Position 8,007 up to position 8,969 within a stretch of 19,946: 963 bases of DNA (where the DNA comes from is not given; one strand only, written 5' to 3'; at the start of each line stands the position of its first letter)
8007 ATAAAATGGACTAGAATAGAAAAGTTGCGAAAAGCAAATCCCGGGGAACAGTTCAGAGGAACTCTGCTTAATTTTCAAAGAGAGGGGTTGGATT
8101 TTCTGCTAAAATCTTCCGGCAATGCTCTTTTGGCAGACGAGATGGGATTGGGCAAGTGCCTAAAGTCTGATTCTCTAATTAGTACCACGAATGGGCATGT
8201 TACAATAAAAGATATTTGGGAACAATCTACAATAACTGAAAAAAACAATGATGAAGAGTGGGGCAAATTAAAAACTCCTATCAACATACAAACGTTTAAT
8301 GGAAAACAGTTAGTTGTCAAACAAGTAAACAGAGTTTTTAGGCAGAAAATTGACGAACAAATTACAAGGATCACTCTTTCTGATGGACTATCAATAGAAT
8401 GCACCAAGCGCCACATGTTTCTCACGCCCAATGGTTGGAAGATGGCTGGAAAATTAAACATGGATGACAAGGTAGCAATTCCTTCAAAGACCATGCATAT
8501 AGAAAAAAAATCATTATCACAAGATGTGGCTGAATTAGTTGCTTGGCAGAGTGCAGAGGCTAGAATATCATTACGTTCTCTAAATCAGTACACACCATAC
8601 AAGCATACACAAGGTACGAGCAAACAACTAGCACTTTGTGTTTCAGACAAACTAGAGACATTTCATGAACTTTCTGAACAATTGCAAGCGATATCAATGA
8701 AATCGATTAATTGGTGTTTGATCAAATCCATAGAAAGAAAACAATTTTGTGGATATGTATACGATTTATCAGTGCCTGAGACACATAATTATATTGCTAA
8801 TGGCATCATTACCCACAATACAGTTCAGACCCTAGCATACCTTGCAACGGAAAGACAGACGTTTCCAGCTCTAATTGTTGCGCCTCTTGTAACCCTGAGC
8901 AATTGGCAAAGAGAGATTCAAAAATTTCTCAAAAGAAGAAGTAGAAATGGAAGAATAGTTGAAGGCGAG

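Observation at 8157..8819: Intein splitting the Walker-A / motif I of an archaeal SNF2-family helicase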

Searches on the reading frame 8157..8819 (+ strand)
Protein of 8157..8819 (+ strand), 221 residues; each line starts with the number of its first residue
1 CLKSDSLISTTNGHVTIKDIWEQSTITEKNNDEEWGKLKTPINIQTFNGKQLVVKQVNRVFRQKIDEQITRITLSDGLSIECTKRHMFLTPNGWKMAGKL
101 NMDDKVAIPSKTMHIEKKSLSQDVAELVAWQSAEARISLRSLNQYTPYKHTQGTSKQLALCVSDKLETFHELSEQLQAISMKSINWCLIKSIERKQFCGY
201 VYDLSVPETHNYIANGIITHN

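Call 5: search_protein_families(library=pfam, proteins=[window:8157-8819:+], max_evalue=0.1)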
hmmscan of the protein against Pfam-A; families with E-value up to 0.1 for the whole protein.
seq(221 aa): 1 family
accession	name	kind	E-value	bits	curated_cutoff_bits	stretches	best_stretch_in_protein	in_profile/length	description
PF14890.11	Intein_splicing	-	3.1e-25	89.2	35.8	1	13-221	8-155/155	Intein splicing domain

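Call 6: search_protein_families(library=ncbifam, proteins=[window:8157-8819:+], max_evalue=0.1)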
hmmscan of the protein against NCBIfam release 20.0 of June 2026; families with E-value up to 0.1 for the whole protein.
seq(221 aa): 13 families
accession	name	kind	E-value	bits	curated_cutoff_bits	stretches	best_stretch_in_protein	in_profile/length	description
NF011418.0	PRK14845.1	equivalog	1.8e-22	79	756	2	1-121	24-146/1049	translation initiation factor IF-2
NF005852.0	PRK07773.1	equivalog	1.6e-17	63.1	780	2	40-127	423-511/886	replicative DNA helicase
NF038162.1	RtcB_rel_intein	exception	1.6e-11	43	1150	2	37-108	118-189/961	intein-containing RtcB family protein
TIGR01443.1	intein_Cterm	domain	1.9e-11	43.8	15.6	1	200-221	1-23/24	intein C-terminal splicing region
TIGR01445.1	intein_Nterm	domain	1.6e-10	41.8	24.5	1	1-90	1-83/83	intein N-terminal splicing region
NF006207.0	PRK08332.1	equivalog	7.7e-09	33.3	2400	2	46-134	922-1015/1684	vitamin B12-dependent ribonucleotide reductase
NF038136.1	rSAM_Rv_intein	exception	3.3e-07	29.5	700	2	65-111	125-171/574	intein-containing Rv2578c family radical SAM protein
NF003158.0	PRK04132.1-3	equivalog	5.4e-07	27.1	1750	1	49-102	685-737/1437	replication factor C small subunit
NF011302.0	PRK14714.1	equivalog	4.6e-06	24.5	1791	1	10-220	949-1099/1350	DNA-directed DNA polymerase II large subunit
NF045703.1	rSAM_Tes_intein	exception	1e-05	23.5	1700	1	41-121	203-286/1040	tetraether lipid synthase Tes, intein-containing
NF011491.0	PRK14898.1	equivalog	2.4e-05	22.6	783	1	27-95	109-178/860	DNA-directed RNA polymerase subunit A''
NF007072.0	PRK09519.1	equivalog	0.0021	16.5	1024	1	52-113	291-351/790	intein-containing recombinase RecA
NF011287.0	PRK14698.1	equivalog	0.0057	14.7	1238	1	1-158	241-409/1017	V-type ATP synthase subunit A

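Call 27: find_homologous_proteins(query=window:8157-8819:+, max_evalue=0.001)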
Query seq(221 aa) (221 aa): 2 proteins with E <= 0.001 among 71 candidates.
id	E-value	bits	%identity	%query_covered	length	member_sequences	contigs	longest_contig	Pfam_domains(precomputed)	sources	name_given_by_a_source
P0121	1.3e-69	252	61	92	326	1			PF14890.12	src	-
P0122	8.1e-48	181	71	52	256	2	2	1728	PF14890.12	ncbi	ncbi:MAG: hypothetical protein ACREA5_05530, partial [Nitrosotalea sp.]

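Call 28: search_solved_structures(query=window:8157-8819:+, max_evalue=0.01, show_alignments=2)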
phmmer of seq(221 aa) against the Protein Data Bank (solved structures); distinct sequences matched with E-value up to 0.01: 19.
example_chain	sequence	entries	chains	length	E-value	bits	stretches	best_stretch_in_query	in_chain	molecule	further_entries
1mi8_A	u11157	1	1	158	1.4e-11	47.7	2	170-220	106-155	DnaB intein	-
6frh_A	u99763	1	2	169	2.9e-08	36.8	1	42-112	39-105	Replicative DNA helicase,Replicative DNA helicase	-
6frg_A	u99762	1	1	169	2.9e-08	36.8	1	42-112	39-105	Replicative DNA helicase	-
4o1r_A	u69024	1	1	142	1.5e-07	34.4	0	57-111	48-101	Replicative DNA helicase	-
6fre_A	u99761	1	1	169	7.2e-07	32.2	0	42-112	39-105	Replicative DNA helicase,Replicative DNA helicase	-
2lqm_A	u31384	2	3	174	1.9e-06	30.9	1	179-221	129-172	Pho radA intein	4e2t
6rpq_A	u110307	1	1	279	1.9e-06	30.9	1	183-221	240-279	Ubiquitin-like protein SMT3,1108aa long hypothetical cell division control protein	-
4e2u_A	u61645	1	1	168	4.9e-06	29.5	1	189-221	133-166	Pho radA intein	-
7cfv_A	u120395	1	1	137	2.2e-05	27.4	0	190-221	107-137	Spl DnaX mini-intein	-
3ifj_A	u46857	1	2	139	4.2e-05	26.5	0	69-110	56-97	Endonuclease PI-MtuI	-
3igd_A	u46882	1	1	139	0.00011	25.1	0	68-110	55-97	Endonuclease PI-MtuI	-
2in9_A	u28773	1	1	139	0.00014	24.8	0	69-110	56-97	Endonuclease PI-MtuI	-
2imz_A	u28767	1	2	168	0.00017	24.5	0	69-111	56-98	Endonuclease PI-MtuI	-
2in0_A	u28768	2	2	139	0.00019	24.3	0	69-110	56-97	Endonuclease PI-MtuI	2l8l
2jmz_A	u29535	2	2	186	0.00079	22.3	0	183-215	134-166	Hypothetical protein MJ0781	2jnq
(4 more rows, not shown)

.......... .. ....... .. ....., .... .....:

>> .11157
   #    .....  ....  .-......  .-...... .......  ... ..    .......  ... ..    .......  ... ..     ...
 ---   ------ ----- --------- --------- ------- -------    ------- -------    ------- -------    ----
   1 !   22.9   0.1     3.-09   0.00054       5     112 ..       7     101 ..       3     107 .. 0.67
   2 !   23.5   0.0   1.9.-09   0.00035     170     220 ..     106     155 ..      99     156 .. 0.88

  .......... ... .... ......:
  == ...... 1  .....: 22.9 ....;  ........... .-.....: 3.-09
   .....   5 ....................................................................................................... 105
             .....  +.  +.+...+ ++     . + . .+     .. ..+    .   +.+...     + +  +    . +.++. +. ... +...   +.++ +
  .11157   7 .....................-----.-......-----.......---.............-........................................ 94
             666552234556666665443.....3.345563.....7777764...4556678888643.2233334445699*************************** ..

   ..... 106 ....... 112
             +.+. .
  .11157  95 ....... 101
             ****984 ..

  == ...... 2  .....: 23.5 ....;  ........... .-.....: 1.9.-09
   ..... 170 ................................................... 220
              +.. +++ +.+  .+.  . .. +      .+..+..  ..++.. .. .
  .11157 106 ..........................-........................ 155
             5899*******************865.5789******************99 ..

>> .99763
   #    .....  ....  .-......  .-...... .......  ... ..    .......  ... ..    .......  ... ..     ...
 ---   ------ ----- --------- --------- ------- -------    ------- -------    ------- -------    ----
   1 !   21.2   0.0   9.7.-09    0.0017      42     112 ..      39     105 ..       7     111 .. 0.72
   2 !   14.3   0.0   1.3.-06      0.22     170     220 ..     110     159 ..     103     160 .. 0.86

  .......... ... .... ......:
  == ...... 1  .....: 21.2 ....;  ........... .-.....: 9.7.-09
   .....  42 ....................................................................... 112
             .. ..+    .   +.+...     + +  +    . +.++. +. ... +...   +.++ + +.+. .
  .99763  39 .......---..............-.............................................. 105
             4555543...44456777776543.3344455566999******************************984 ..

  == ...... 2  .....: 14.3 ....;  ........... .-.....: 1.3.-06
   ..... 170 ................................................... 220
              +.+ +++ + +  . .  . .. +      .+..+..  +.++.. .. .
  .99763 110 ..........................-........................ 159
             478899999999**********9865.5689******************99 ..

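Call 34: find_related_loci(query=A2, collection=metagenome_contigs, flank=2500)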
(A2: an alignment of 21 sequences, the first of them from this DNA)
Query A2 (221 aa) in metagenome_contigs; peptide patterns used: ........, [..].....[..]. (x = any residue, [..] = any of these).
270 stretches matched a pattern; 81 encode a relative of the query (tblastn E <= 1e-3); the best 80 are kept; 80 distinct loci.
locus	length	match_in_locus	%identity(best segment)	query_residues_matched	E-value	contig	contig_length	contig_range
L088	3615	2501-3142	68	1-221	1e-102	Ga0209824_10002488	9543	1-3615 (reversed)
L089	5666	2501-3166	68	1-221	7e-102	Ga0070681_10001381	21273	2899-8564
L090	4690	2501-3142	67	1-221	5e-99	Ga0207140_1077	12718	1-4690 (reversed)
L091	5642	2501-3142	66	1-221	7e-98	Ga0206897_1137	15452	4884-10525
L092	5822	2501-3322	56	1-221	1e-95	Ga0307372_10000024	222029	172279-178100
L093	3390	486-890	79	1-135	6e-74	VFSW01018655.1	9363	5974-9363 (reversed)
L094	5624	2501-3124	47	1-221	3e-68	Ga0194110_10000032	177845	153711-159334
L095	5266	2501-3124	47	1-221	1e-67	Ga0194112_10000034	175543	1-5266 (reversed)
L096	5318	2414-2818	67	1-135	2e-61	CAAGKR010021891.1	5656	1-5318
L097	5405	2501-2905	65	1-135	3e-59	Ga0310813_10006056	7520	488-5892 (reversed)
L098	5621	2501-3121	44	1-221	1e-57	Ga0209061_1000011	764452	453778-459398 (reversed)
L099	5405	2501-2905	63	1-135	1e-56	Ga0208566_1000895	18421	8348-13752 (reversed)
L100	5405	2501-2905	56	1-135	5e-52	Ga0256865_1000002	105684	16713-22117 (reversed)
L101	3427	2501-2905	56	1-135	1e-51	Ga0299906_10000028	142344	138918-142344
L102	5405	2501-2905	53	1-135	6e-50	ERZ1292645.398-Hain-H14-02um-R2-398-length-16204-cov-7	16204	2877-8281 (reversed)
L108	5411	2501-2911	39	1-135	2e-33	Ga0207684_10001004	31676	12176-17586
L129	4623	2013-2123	51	185-221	1e-8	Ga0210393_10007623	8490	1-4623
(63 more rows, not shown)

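Call 38: predict_structure(alignment_id=A2)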
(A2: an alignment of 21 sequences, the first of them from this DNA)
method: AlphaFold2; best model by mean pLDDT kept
length: 221 residues; sequences in the alignment: 21
mean_pLDDT: 70.7   pTM: 0.61
mean pLDDT of the five models: 70.7, 70.1, 68.0, 67.9, 64.3
residues with pLDDT >= 90: 76; 70-90: 61; 50-70: 13; < 50: 71
segments of 3 or more residues with pLDDT < 50: 112-181
pLDDT, mean of each block of 10 residues (from residue 1): 84 87 95 93 84 87 93 89 90 91 86 36 42 38 33 32 36 39 78 95 79 70 43
secondary structure, 60 per line:
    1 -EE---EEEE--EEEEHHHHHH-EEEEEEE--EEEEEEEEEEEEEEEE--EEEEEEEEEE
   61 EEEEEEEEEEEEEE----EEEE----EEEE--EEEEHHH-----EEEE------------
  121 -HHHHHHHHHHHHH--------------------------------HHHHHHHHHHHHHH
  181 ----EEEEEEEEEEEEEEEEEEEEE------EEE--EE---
elements in order: E7-10 E13-16 H17-22 E24-30 E33-48 E51-74 E79-82 E87-90 E93-96 E105-108 H122-134 H167-180 E185-205 E212-214

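Call 43: fold_search(model_id=the predicted structure, library=pdb)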
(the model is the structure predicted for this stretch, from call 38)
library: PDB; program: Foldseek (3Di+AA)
matches with E <= 10: 225; with E <= 0.001: 58
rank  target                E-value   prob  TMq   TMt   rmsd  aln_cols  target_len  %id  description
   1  4o1s_A                1.4e-10  1.00  0.57  0.72   3.6       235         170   18  Crystal structure of TvoVMA intein (released 2014-03-19)
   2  4e2t_B                5.2e-09  1.00  0.55  0.70   5.2       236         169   17  Crystal Structures of RadA intein from Pyrococcus horikoshii (released 2012-05-16)
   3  6rpq                  6.4e-09  1.00  0.55  0.49   7.2       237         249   17  Crystal structure of PhoCDC21-1 intein (released 2019-08-14)
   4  4e2t_A                6.7e-09  1.00  0.53  0.66   6.2       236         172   16  Crystal Structures of RadA intein from Pyrococcus horikoshii (released 2012-05-16)
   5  2lqm_MODEL_1_A        1.3e-08  1.00  0.56  0.70   7.6       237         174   18  Solution Structures of RadA intein from Pyrococcus horikoshii (released 2012-05-16)
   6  6frg                  1.5e-08  1.00  0.51  0.69   7.9       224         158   23  Crystal structure of G-1F mutant of Ssp DnaB Mini-Intein variant M86 (released 2019-01-30)
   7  6fre                  8.1e-08  1.00  0.50  0.70   5.1       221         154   21  Crystal structure of G-1F/H73A mutant of Ssp DnaB Mini-Intein variant M86 (released 2019-01-30)
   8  4e2u                  1.0e-07  1.00  0.54  0.69   3.7       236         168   15  Crystal Structures of RadAmin intein from Pyrococcus horikoshii (released 2012-05-16)
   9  6rpp                  1.2e-07  1.00  0.54  0.69   3.6       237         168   14  Crystal structure of PabCDC21-1 intein (released 2019-08-14)
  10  2lcj_MODEL_1_A        1.7e-07  1.00  0.57  0.66  12.0       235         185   18  Solution NMR structure of Pab PolII Intein (released 2011-09-21)
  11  6frh_A                1.9e-07  1.00  0.50  0.67  11.4       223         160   24  Crystal structure of Ssp DnaB Mini-Intein variant M86 (released 2019-01-30)
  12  7qst                  2.1e-07  1.00  0.54  0.35  19.5       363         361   13  Crystal structure of homing endonuclease-associated PhoVMA intein (C1A) (released 2022-03-30)
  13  4o1r                  2.2e-07  1.00  0.49  0.74   9.6       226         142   21  Crystal structure of NpuDnaB intein (released 2014-03-19)
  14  9hth_B                2.4e-07  1.00  0.56  0.69   8.4       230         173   12  Crystal structure of the fused, cysteine-less Aes123 PolB1 split intein (with S1A, N159A mutations) (released 2025-05-07)
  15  1mi8                  3.0e-07  1.00  0.52  0.78   2.9       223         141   22  2.0 Angstrom crystal structure of a DnaB intein from Synechocystis sp. PCC 6803 (released 2003-08-19)
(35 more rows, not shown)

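Call 54: search_protein_representatives(alignment_id=A2)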
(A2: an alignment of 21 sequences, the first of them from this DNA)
Query: 21 sequences, 218 profile positions. Proteins with E-value up to 0.001 (for the whole library): 9562; up to 1e-10: 1062; up to 1e-30: 12. The best 150 are listed.
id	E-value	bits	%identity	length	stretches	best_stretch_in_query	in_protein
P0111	3.3e-111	386.6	-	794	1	1-218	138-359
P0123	2.8e-54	200.5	-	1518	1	1-218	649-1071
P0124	9.9e-45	169.3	-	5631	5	55-218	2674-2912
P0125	5.0e-40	153.9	-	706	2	1-117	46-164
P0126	1.3e-37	146.0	-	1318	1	1-218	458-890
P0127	1.7e-37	145.7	-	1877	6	39-218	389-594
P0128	5.2e-35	137.5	-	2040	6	145-218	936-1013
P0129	5.3e-34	134.2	-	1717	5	63-218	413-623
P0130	5.8e-33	130.8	-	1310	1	3-218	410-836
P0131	1.1e-32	130.0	-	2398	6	1-218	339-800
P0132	2.4e-31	125.5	-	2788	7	46-218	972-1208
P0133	9.0e-31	123.7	-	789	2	1-138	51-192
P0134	2.0e-30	122.5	-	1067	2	1-148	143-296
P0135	8.3e-30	120.5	-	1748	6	170-218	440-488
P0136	9.0e-30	120.4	-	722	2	1-111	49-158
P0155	1.1e-26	110.3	-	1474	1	1-218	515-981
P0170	1.1e-24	103.8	-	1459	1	1-218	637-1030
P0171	1.4e-24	103.4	-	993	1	1-218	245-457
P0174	1.9e-24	102.9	-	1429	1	1-218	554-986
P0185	1.9e-23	99.7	-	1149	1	1-218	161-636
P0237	2.3e-21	92.9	-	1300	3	69-218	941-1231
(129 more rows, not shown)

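Call 56: search_protein_families(library=pfam, proteins=[P0123, P0170, P0174, P0171, P0185, P0126, P0155], max_evalue=0.00001)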
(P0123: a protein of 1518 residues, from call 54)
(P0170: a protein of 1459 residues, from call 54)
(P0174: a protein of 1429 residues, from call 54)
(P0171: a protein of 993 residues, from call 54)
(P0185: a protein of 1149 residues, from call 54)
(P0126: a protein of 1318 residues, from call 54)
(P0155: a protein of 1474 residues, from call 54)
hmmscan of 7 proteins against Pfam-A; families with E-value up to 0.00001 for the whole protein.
P0123 (1518 aa): 5 families
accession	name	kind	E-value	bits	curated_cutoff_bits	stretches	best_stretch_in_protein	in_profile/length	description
PF00176.29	SNF2-rel_dom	-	3e-58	197.7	24.9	1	1072-1327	31-289/290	SNF2-related domain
PF12419.13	DUF3670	-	5.6e-41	139.9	27.6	1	436-567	2-135/136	SNF2 Helicase protein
PF00271.37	Helicase_C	-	7.2e-20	71.7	23.5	1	1345-1455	5-110/110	Helicase conserved C-terminal domain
PF14890.11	Intein_splicing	-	4.5e-18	66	35.8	1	698-1071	29-155/155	Intein splicing domain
PF14528.11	LAGLIDADG_3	-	3.5e-08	34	22.5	1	867-945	3-80/82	LAGLIDADG-like domain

P0170 (1459 aa): 5 families
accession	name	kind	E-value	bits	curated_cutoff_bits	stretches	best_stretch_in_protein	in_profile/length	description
PF00176.29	SNF2-rel_dom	-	1.2e-62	212.1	24.9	1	1009-1283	8-290/290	SNF2-related domain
PF00271.37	Helicase_C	-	3e-22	79.4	23.5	1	1294-1404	2-110/110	Helicase conserved C-terminal domain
PF14890.11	Intein_splicing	-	1.9e-19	70.5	35.8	1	681-1030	23-155/155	Intein splicing domain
PF08455.15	SNF2_assoc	-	3.7e-14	52.9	27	1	321-589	107-365/373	Bacterial SNF2 helicase associated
PF14528.11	LAGLIDADG_3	-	3.8e-14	53.1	22.5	1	789-871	3-82/82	LAGLIDADG-like domain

P0174 (1429 aa): 5 families
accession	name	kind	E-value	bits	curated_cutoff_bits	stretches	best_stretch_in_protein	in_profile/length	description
PF00176.29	SNF2-rel_dom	-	4.4e-60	203.7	24.9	1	525-1238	1-289/290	SNF2-related domain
PF12419.13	DUF3670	-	2.4e-39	134.6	27.6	1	345-478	2-135/136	SNF2 Helicase protein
PF00271.37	Helicase_C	-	3.9e-20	72.6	23.5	1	1253-1366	2-110/110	Helicase conserved C-terminal domain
PF14890.11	Intein_splicing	-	2.4e-15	57.1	35.8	1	606-986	32-155/155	Intein splicing domain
PF14528.11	LAGLIDADG_3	-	3.4e-11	43.7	22.5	1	781-860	5-81/82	LAGLIDADG-like domain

P0171 (993 aa): 3 families
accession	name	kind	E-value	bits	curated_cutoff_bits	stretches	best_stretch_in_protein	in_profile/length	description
PF14890.11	Intein_splicing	-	6.2e-21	75.3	35.8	1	282-457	14-155/155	Intein splicing domain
PF00271.37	Helicase_C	-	4.1e-11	43.5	23.5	1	803-901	15-110/110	Helicase conserved C-terminal domain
PF00176.29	SNF2-rel_dom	-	1e-08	35.1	24.9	1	236-723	22-242/290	SNF2-related domain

P0185 (1149 aa): 3 families
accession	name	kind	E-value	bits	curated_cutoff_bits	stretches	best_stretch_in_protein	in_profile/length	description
PF14890.11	Intein_splicing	-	1.2e-16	61.3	35.8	1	220-636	35-155/155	Intein splicing domain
PF00176.29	SNF2-rel_dom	-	3.5e-11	43.2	24.9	1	149-731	19-137/290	SNF2-related domain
PF14528.11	LAGLIDADG_3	-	2.6e-10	40.9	22.5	1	394-474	3-82/82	LAGLIDADG-like domain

P0126 (1318 aa): 5 families
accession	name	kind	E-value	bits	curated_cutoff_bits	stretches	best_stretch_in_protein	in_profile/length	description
PF00176.29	SNF2-rel_dom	-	2.1e-35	122.7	24.9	1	432-1107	1-261/290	SNF2-related domain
PF14890.11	Intein_splicing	-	1.8e-17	64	35.8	1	492-890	22-155/155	Intein splicing domain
PF00271.37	Helicase_C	-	7.9e-16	58.7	23.5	1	1142-1245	6-110/110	Helicase conserved C-terminal domain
PF14528.11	LAGLIDADG_3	-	9.8e-12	45.4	22.5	1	682-759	2-78/82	LAGLIDADG-like domain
PF14520.12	HHH_5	-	4.5e-06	27.5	27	0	123-174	5-56/57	Helix-hairpin-helix domain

P0155 (1474 aa): 3 families
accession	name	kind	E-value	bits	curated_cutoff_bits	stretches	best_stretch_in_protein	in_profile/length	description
PF14890.11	Intein_splicing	-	1e-22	81.1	35.8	1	557-981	20-155/155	Intein splicing domain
PF14528.11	LAGLIDADG_3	-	8.1e-19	68.1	22.5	1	741-820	5-81/82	LAGLIDADG-like domain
PF00271.37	Helicase_C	-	3.8e-11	43.7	23.5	1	1254-1358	14-109/110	Helicase conserved C-terminal domain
